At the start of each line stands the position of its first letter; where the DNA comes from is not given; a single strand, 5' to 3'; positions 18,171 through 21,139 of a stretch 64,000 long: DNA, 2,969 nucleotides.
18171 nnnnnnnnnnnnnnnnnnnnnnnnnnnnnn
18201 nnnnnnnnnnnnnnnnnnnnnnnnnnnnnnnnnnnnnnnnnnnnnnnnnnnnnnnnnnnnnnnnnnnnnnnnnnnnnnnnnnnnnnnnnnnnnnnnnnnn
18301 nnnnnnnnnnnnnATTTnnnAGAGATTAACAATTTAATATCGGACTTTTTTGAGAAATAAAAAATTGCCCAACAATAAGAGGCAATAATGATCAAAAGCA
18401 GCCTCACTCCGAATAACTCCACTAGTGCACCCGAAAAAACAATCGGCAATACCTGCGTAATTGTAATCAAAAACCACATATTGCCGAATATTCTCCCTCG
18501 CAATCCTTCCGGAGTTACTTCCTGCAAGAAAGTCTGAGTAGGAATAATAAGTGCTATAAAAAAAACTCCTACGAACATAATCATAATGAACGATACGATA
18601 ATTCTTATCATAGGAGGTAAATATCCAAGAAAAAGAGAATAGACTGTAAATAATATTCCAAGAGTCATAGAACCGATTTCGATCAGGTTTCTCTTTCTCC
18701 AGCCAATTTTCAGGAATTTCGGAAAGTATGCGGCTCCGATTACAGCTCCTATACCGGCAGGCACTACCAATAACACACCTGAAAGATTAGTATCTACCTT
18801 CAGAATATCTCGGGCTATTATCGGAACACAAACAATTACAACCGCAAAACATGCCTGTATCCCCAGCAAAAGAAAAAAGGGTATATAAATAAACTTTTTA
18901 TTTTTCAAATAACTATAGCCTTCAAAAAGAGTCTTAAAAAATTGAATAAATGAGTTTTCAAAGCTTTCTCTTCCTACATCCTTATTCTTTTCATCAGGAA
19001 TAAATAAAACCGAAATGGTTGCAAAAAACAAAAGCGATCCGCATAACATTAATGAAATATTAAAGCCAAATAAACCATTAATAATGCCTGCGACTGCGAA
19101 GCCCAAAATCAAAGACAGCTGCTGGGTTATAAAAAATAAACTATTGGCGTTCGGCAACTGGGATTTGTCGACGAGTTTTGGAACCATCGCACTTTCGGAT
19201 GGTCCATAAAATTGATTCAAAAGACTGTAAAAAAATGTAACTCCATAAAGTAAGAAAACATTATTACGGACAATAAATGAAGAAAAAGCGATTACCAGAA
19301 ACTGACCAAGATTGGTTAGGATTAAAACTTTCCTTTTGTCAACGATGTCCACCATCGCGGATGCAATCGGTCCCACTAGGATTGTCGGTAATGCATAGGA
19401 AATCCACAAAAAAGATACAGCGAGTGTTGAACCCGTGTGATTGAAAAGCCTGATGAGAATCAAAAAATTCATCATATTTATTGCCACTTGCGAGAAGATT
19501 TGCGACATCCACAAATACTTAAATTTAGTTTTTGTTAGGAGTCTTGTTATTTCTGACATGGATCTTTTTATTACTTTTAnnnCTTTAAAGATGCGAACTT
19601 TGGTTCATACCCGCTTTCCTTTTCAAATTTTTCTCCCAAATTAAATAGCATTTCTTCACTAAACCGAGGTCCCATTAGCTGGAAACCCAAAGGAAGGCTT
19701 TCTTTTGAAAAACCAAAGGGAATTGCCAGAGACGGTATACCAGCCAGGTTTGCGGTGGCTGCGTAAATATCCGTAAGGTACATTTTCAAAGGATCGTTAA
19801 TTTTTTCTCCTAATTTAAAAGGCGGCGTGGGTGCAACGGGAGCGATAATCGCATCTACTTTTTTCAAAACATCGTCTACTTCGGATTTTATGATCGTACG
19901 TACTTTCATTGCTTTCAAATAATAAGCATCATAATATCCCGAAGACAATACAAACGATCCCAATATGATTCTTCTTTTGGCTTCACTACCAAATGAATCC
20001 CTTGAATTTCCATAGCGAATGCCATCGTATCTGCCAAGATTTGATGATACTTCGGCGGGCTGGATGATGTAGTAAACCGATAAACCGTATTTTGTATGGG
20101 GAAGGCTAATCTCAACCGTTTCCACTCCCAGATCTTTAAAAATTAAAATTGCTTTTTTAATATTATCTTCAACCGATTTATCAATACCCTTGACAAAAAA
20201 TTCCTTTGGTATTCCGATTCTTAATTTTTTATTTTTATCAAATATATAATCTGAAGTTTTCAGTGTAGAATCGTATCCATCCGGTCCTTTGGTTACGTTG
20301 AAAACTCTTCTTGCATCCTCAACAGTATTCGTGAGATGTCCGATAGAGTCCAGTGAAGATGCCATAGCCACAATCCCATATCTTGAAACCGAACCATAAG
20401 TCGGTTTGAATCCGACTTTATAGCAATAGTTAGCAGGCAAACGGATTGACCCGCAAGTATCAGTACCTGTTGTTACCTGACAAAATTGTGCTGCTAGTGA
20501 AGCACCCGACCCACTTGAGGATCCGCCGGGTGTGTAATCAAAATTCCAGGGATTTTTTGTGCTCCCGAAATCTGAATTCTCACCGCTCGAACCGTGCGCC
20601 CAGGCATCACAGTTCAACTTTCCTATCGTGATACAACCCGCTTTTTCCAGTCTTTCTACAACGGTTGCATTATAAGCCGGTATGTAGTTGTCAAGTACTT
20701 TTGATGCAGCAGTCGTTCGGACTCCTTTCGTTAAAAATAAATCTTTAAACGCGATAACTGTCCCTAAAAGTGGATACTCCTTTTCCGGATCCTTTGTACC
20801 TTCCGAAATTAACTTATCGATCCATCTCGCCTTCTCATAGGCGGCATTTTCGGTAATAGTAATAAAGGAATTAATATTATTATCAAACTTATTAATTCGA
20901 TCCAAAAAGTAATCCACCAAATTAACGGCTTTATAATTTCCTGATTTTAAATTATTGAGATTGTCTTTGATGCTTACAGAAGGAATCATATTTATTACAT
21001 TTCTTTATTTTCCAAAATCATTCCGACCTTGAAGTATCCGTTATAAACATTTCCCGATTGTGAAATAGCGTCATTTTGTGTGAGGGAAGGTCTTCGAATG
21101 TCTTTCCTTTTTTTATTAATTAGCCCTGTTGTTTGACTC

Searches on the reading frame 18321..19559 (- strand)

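Call 53: search_protein_families(library=pfam, proteins=[window:18321-19559:-], max_evalue=0.00001)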
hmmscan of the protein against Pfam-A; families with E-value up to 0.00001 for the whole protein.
window:18321-19559:- (413 aa): 2 families
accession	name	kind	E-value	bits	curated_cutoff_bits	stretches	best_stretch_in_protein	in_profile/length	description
PF07690.21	MFS_1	-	1.3e-27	97.1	33.4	1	16-365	1-339/347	Major Facilitator Superfamily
PF05977.19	MFS_3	-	4.8e-21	75.2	27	1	8-358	7-345/524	Transmembrane secretion effector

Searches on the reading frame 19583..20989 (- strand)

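Call 53: search_protein_families(library=pfam, proteins=[window:19583-20989:-], max_evalue=0.00001)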
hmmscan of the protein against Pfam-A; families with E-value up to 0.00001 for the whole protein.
window:19583-20989:- (469 aa): 1 family
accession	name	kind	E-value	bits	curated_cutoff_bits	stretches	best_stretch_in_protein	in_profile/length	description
PF01425.27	Amidase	-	7.9e-124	414.5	27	1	24-448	2-444/445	Amidase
